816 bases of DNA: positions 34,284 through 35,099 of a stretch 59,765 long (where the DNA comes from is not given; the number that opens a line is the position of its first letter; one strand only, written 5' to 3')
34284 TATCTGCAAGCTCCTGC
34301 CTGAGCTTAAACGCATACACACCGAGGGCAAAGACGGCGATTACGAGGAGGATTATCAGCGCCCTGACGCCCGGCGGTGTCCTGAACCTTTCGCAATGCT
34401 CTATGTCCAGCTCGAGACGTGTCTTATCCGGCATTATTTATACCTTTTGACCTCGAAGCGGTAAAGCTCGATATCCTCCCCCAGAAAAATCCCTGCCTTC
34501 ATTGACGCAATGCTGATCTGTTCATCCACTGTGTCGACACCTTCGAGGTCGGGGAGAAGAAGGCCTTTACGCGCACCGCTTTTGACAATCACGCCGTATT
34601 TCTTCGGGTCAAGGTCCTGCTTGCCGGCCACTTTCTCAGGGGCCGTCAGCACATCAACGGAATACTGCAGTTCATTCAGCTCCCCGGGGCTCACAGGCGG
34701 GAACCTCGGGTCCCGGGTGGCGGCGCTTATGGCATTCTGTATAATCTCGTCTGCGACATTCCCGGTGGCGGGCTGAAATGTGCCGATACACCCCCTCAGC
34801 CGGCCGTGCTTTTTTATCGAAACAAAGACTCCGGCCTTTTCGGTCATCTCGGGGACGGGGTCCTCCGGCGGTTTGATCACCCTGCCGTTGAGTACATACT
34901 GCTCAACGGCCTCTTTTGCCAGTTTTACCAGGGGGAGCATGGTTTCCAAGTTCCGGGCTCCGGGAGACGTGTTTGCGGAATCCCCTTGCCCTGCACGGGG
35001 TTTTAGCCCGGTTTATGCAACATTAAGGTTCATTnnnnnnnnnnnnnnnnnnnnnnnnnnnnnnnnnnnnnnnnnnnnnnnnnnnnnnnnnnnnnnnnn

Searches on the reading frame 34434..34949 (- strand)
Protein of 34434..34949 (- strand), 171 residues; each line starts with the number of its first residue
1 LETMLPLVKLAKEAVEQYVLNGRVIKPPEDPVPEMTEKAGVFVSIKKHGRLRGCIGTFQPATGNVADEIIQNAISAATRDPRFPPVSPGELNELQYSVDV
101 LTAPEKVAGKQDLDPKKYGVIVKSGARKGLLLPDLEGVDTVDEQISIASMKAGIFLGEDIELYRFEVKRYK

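Call 53: search_protein_families(library=pfam, proteins=[window:34434-34949:-], max_evalue=0.001)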
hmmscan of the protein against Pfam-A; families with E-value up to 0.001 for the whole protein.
window:34434-34949:- (171 aa): 1 family
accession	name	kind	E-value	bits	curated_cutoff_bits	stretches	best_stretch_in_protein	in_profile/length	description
PF01871.22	AMMECR1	-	2.3e-48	164.3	25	1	8-169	1-167/168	AMMECR1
